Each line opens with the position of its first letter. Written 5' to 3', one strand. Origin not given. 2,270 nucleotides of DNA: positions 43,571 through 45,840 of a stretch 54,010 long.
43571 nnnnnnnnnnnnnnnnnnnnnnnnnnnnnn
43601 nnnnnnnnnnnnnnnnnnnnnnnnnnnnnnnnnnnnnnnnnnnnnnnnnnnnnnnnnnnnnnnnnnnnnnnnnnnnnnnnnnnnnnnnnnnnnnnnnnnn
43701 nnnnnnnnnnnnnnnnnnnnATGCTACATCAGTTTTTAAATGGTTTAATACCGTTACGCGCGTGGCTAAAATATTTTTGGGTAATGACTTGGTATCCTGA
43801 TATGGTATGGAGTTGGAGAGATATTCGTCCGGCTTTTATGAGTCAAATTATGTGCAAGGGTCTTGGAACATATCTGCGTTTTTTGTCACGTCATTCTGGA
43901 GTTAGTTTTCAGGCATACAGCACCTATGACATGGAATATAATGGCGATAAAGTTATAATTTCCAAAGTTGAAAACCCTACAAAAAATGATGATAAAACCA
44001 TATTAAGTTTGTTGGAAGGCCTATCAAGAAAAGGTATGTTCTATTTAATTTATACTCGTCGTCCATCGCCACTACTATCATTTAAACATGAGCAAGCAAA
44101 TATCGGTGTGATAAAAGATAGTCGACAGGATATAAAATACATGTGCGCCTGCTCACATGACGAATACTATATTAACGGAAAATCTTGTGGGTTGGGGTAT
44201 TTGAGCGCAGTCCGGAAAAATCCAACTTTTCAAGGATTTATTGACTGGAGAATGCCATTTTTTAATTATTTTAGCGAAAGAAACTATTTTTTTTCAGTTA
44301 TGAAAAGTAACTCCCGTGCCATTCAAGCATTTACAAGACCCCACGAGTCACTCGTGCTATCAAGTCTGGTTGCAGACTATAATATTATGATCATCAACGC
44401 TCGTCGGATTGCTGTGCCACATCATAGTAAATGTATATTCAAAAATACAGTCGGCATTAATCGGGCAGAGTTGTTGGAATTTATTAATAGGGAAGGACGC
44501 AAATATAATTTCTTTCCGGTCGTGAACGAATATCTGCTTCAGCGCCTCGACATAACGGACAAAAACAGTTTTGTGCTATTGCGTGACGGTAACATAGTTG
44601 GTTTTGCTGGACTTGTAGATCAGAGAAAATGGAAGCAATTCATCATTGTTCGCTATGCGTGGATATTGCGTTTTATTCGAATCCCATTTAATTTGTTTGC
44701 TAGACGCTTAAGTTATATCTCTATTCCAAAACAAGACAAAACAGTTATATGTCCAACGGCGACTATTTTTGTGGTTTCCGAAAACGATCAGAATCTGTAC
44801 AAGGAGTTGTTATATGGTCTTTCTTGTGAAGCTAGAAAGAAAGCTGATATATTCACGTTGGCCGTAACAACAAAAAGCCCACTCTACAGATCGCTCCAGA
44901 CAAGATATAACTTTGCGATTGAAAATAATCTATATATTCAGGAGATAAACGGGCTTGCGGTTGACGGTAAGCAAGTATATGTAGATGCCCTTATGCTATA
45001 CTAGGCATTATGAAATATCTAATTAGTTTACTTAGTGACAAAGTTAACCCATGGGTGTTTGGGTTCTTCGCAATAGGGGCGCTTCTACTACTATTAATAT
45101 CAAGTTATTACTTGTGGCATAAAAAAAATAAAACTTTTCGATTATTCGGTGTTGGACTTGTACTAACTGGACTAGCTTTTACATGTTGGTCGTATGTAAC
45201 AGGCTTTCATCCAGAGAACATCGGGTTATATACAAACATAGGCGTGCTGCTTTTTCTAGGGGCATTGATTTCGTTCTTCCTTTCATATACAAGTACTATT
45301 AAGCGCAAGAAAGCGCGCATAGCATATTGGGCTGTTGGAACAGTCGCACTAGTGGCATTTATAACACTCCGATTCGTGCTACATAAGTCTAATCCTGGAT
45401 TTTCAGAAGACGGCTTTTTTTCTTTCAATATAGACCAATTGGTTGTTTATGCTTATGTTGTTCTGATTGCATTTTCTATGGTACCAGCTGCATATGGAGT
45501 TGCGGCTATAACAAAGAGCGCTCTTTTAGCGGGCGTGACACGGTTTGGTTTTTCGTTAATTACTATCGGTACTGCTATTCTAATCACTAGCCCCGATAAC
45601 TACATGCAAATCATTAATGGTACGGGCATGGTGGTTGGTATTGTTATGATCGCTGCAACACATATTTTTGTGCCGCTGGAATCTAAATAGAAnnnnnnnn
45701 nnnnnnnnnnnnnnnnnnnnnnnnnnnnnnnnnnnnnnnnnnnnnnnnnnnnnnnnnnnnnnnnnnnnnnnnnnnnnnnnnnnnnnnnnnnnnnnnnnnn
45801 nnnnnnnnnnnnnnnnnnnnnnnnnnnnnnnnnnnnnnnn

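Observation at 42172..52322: Convergent two-operon lipid locus mixing archaeal-type and bacterial-type phospholipid enzymes with a dikinase, an ATP-grasp ligase and acyltransferases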

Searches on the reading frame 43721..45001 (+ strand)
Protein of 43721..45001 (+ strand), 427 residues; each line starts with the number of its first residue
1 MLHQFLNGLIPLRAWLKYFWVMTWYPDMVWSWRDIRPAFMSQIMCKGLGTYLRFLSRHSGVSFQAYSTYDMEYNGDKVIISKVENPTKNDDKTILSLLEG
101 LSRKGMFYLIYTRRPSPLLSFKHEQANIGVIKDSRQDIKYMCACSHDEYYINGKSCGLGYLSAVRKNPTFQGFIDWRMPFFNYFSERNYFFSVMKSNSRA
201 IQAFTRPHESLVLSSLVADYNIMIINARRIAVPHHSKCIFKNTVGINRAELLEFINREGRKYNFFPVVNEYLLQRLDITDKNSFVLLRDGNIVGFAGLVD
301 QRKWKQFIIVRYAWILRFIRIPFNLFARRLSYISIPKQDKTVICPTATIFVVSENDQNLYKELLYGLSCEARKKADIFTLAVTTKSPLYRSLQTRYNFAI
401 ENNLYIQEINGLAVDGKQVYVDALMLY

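Call 48: search_solved_structures(query=A5, max_evalue=10, show_alignments=2)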
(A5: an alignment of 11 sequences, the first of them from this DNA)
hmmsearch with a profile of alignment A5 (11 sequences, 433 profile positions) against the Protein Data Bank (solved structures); distinct sequences matched with E-value up to 10: 1.
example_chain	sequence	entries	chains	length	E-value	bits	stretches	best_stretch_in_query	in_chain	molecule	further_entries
8t7t_A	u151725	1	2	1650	0.055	15.5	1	233-300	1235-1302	eIF-2-alpha kinase GCN2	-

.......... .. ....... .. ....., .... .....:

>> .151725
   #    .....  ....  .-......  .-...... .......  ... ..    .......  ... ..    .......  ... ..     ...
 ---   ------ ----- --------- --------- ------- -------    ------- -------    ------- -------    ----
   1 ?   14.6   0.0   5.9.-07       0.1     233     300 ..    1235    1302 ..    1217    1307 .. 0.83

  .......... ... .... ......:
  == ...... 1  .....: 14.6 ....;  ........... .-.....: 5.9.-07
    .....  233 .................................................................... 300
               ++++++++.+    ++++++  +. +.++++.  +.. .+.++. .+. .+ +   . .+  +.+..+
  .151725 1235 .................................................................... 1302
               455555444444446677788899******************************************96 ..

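Call 57: predict_structure(alignment_id=A5)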
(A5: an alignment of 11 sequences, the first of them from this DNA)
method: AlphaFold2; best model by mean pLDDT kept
length: 427 residues; sequences in the alignment: 11
mean_pLDDT: 83.8   pTM: 0.76
mean pLDDT of the five models: 83.8, 82.9, 82.2, 81.7, 81.4
residues with pLDDT >= 90: 230; 70-90: 114; 50-70: 56; < 50: 27
segments of 3 or more residues with pLDDT < 50: 26-30, 37-46, 70-79
pLDDT, mean of each block of 10 residues (from residue 1): 63 78 53 49 49 58 51 40 89 90 69 91 93 88 94 93 87 83 91 90 87 91 95 90 96 97 95 94 97 97 90 85 88 88 95 94 96 94 91 91 88 77 87
secondary structure, 60 per line:
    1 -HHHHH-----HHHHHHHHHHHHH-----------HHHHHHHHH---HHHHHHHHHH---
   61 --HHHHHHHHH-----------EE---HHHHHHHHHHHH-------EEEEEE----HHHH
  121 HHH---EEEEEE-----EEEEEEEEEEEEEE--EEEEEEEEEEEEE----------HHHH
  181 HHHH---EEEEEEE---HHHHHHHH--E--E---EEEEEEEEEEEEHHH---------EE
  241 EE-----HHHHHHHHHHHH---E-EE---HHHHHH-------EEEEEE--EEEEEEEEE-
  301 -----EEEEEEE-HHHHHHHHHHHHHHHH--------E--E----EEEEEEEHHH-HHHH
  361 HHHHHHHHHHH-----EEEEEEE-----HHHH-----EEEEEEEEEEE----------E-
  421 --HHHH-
elements in order: H2-6 H12-24 H36-44 H48-57 H63-71 H88-99 E107-112 H117-123 E127-132 E138-151 E154-166 H177-184 E188-194 H198-205 E215-226 E239-242 H248-259 H270-275 E283-288 E291-299 E306-312 H314-329 E346-352 H357-371 E377-383 H389-392 E398-408 H423-426

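Call 59: fold_search(model_id=the predicted structure, library=pdb)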
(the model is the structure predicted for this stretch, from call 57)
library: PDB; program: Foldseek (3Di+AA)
matches with E <= 10: 996; with E <= 0.001: 209
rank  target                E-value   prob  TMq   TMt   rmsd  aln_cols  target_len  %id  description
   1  3n7z_B                1.4e-11  1.00  0.44  0.48   6.3       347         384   10  Crystal structure of acetyltransferase from Bacillus anthracis (released 2010-06-16)
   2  3n7z_E                2.7e-11  1.00  0.44  0.49   6.2       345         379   11  Crystal structure of acetyltransferase from Bacillus anthracis (released 2010-06-16)
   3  2ozg                  3.0e-11  1.00  0.47  0.50   5.8       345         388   11  Crystal structure of GCN5-related N-acetyltransferase (YP_325469.1) from Anabaena variabilis ATCC 29413 at 2.00 A resolu (released 2007-03-13)
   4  3n7z_A                7.3e-11  1.00  0.44  0.48   6.6       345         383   10  Crystal structure of acetyltransferase from Bacillus anthracis (released 2010-06-16)
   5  3n7z_D                8.7e-11  1.00  0.44  0.48   6.7       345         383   11  Crystal structure of acetyltransferase from Bacillus anthracis (released 2010-06-16)
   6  4b14_C                9.2e-11  1.00  0.48  0.54   9.3       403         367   10  Plasmodium vivax N-myristoyltransferase with a bound benzofuran inhibitor (compound 26) (released 2012-10-17)
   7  3n7z_C                1.6e-10  1.00  0.44  0.49   6.0       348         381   11  Crystal structure of acetyltransferase from Bacillus anthracis (released 2010-06-16)
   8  5v0w_C                1.6e-10  1.00  0.47  0.52   9.9       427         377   10  Crystal structure of glycylpeptide N-tetradecanoyltransferase from Plasmodium vivax in complex with inhibitor IMP-0001 (released 2018-03-07)
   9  3n7z_F                2.6e-10  1.00  0.44  0.48   6.2       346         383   11  Crystal structure of acetyltransferase from Bacillus anthracis (released 2010-06-16)
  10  6tw5_CCC              5.0e-10  1.00  0.48  0.54   6.0       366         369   10  Plasmodium vivax N-myristoyltransferase with bound indazole inhibitor IMP-917 (released 2021-07-21)
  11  2i00_C                5.9e-10  1.00  0.41  0.44   6.9       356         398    6  Crystal structure of acetyltransferase (GNAT family) from Enterococcus faecalis (released 2006-09-19)
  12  6ehj_B                6.3e-10  1.00  0.46  0.52   6.7       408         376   10  Human N-myristoyltransferase (NMT1) with Myristoyl-CoA and peptide bound (released 2019-03-27)
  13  2i00_B                7.1e-10  1.00  0.42  0.44   6.8       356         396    6  Crystal structure of acetyltransferase (GNAT family) from Enterococcus faecalis (released 2006-09-19)
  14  6maz_C                7.1e-10  1.00  0.48  0.53   6.6       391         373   10  Crystal structure of N-myristoyl transferase (NMT) G386E mutant from Plasmodium vivax in complex with inhibitor IMP-03 (released 2019-06-05)
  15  6mb0_C                9.4e-10  1.00  0.48  0.54   6.4       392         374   10  Crystal structure of N-myristoyl transferase (NMT) G386E mutant from Plasmodium vivax in complex with inhibitor IMP-10 (released 2019-06-05)
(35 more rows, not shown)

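Call 94: search_protein_representatives(alignment_id=A5)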
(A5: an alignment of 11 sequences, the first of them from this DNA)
Query: 11 sequences, 433 profile positions. Proteins with E-value up to 0.001 (for the whole library): 2118; up to 1e-10: 1307; up to 1e-30: 204. The best 150 are listed.
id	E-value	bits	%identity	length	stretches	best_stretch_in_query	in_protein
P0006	1.8e-179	613.5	-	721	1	2-433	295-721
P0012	5.7e-179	611.9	-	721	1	1-433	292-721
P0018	6.0e-171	585.5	-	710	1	1-432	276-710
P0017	5.1e-167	572.5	-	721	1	1-433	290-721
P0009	4.8e-165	566.0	-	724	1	2-431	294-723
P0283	5.5e-86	305.5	-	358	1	79-432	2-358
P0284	2.0e-76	274.0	-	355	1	79-426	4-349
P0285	7.5e-76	272.1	-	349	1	79-429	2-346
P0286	7.7e-75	268.8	-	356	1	80-417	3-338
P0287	2.0e-71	257.5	-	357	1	79-420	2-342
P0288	8.7e-67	242.2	-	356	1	82-415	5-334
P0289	5.4e-65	236.3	-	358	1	79-429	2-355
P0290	4.7e-63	229.9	-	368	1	82-416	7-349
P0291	2.5e-62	227.5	-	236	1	198-433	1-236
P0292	8.1e-62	225.9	-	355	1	85-412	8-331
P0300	7.9e-54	199.5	-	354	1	84-415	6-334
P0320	2.7e-46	174.7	-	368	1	85-416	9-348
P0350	3.1e-41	158.0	-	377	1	80-418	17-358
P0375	7.5e-39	150.2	-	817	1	79-417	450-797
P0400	3.2e-36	141.5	-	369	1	80-430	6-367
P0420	8.2e-35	136.9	-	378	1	80-432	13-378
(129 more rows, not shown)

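Call 95: search_protein_families(library=ncbifam, proteins=[P0283, P0284, P0286, P0290, P0300, P0320, P0350, P0375, P0400, P0420], max_evalue=0.001)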
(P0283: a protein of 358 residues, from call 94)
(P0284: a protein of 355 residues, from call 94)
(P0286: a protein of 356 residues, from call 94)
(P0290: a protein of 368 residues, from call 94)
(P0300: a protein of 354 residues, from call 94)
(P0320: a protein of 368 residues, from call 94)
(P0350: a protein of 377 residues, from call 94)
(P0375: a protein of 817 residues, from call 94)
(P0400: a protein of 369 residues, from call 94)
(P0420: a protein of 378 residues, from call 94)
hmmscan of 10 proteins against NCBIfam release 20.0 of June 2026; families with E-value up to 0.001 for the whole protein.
P0283 (358 aa): 0 families

P0284 (355 aa): 0 families

P0286 (356 aa): 0 families

P0290 (368 aa): 0 families

P0300 (354 aa): 0 families

P0320 (368 aa): 0 families

P0350 (377 aa): 0 families

P0375 (817 aa): 23 families
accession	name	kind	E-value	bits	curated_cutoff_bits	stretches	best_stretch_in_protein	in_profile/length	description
TIGR03471.1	HpnJ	equivalog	8e-31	107.4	577.6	1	164-393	201-433/472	hopanoid biosynthesis associated radical SAM protein HpnJ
TIGR04479.1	bcpD_PhpK_rSAM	subfamily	2.7e-29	101.9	600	1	139-326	220-410/504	PhpK family radical SAM P-methyltransferase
TIGR04013.1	B12_SAM_MJ_1487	hypoth_equivalog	5.1e-24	84.8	251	1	42-204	27-198/382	TIGR04013 family B12-binding domain/radical SAM domain-containing protein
NF038361.1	rSAM_Sden_1168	equivalog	9.4e-23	80.6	575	1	163-350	285-476/560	Sden_1168 family B12-binding radical SAM P-methyltransferase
NF050148.1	rSAM_ApyD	equivalog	5.5e-22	77.9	750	1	161-357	200-401/645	RiPP biosynthesis radical SAM protein ApyD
TIGR02026.1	BchE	equivalog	2.7e-21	76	481.35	1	60-393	65-428/497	magnesium-protoporphyrin IX monomethyl ester anaerobic oxidative cyclase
TIGR04367.1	HpnR_B12_rSAM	equivalog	4.3e-18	65.1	650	1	84-302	89-330/490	hopanoid C-3 methylase HpnR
TIGR04014.1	B12_SAM_MJ_0865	equivalog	4.8e-17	61.9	360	1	161-346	161-357/434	methyl-coenzyme M reductase glutamine C-methyltransferase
TIGR04072.2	rSAM_ladder_B12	equivalog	5.6e-17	61.5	360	1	81-351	93-376/443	lipid biosynthesis B12-binding/radical SAM protein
TIGR04295.1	B12_rSAM_oligo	hypoth_equivalog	5e-12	45.2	400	1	157-345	197-382/422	TIGR04295 family B12-binding domain-containing radical SAM protein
NF033070.1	rSAM_AprD4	equivalog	5.5e-12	45.3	500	1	151-346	187-389/456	AprD4 family radical SAM diol-dehydratase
NF045585.1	rSAM_slr0320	equivalog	4.9e-11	41.8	775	1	162-324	237-408/511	photosystem II high light acclimation radical SAM protein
TIGR03975.1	rSAM_ocin_1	subfamily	3.8e-10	38.9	281.85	1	160-314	261-419/606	RiPP maturation radical SAM C-methyltransferase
NF033712.0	B12_rSAM_KedN5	subfamily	4.1e-09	35.2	700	1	154-313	189-358/624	KedN5 family methylcobalamin-dependent radical SAM C-methyltransferase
TIGR01125.1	TIGR01125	equivalog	6.7e-08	32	356.95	1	159-327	136-318/432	30S ribosomal protein S12 methylthiotransferase RimO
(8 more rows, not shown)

P0400 (369 aa): 0 families

P0420 (378 aa): 0 families

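Call 96: search_protein_families(library=pfam, proteins=[P0283, P0284, P0286, P0290, P0300, P0320, P0350, P0375, P0400, P0420], max_evalue=0.001)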
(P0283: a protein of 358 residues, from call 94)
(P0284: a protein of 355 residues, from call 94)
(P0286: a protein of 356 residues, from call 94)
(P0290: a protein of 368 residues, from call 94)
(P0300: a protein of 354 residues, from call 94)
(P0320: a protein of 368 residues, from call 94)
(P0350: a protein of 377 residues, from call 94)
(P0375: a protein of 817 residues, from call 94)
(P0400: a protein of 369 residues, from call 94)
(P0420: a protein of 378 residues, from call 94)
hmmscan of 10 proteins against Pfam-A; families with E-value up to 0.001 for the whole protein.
P0283 (358 aa): 0 families

P0284 (355 aa): 0 families

P0286 (356 aa): 0 families

P0290 (368 aa): 0 families

P0300 (354 aa): 0 families

P0320 (368 aa): 0 families

P0350 (377 aa): 0 families

P0375 (817 aa): 2 families
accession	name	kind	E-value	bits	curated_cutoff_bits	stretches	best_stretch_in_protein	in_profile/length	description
PF04055.27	Radical_SAM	-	6.5e-18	65.9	29.5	1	164-322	2-166/166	Radical SAM superfamily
PF02310.24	B12-binding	-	2.2e-08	34.4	32.1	1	48-117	41-116/121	B12 binding domain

P0400 (369 aa): 0 families

P0420 (378 aa): 1 family
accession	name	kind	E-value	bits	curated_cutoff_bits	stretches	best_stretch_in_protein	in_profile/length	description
PF00583.31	Acetyltransf_1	-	4.7e-06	27.3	20.7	0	70-145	42-112/116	Acetyltransferase (GNAT) family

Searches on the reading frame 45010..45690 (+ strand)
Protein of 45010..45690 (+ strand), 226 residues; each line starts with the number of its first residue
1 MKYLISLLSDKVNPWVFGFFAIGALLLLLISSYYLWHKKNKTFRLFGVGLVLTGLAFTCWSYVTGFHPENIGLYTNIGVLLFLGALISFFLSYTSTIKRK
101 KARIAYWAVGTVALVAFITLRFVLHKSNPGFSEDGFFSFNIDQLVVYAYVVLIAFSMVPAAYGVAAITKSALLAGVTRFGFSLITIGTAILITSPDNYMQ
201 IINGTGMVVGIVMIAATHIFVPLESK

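Call 3: search_protein_families(library=pfam, proteins=[window:45010-45690:+], max_evalue=0.1)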
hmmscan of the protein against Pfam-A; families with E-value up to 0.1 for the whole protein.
window:45010-45690:+ (226 aa): 3 families
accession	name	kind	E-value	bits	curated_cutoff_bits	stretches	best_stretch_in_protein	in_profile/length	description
PF07695.17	7TMR-DISM_7TM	-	0.014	15.8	29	1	14-82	123-194/205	7TM diverse intracellular signalling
PF10066.14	DUF2304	-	0.023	15.4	25.5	1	20-102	7-89/106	Uncharacterized conserved protein (DUF2304)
PF15807.10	MAP17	-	0.033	14.7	29.6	0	90-125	14-49/122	Membrane-associated protein 117 kDa, PDZK1-interacting protein 1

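Call 4: search_protein_families(library=ncbifam, proteins=[window:45010-45690:+], max_evalue=0.1)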
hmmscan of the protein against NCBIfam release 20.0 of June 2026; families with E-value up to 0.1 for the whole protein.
window:45010-45690:+ (226 aa): 1 family
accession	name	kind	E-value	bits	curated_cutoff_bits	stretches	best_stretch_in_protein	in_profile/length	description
NF042915.1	MAB_1171c_fam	subfamily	0.00011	21.4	100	1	61-193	52-184/362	MAB_1171c family putative transporter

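Call 77: search_protein_families(library=ncbifam, alignment_id=A3, max_evalue=1)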
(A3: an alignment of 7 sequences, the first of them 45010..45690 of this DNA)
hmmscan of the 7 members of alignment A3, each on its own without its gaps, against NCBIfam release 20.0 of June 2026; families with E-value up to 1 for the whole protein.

A. member 1, window:45010-45690:+ (226 aa): 1 family
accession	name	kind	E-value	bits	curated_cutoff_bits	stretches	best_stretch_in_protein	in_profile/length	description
NF042915.1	MAB_1171c_fam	subfamily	0.00011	21.4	100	1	61-193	52-184/362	MAB_1171c family putative transporter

B. families by the number of members that match (of 7 scanned): 11 families
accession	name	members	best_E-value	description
NF042915.1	MAB_1171c_fam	5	0.00011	MAB_1171c family putative transporter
TIGR04154.1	archaeo_STT3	2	0.051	oligosaccharyl transferase, archaeosortase A system-associated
NF003425.0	PRK04897.1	1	0.027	zinc metalloprotease HtpX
NF009066.0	PRK12400.1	1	0.028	D-amino-acid transaminase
TIGR00107.1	deoD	1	0.057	purine-nucleoside phosphorylase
NF010765.0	PRK14168.1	1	0.062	bifunctional methylenetetrahydrofolate dehydrogenase/methenyltetrahydrofolate cyclohydrolase FolD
NF045937.1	MSC_0624_12TM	1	0.12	MSC_0624 family F1-like ATPase-associated membrane protein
TIGR04286.1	MSEP-CTERM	1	0.29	MSEP-CTERM sorting domain-containing protein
NF041317.1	HtdO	1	0.48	plasmid transfer protein HtdO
TIGR03025.1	EPS_sugtrans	1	0.7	exopolysaccharide biosynthesis polyprenyl glycosylphosphotransferase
NF045951.1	MAG0110_fam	1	0.87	MAG0110 family membrane protein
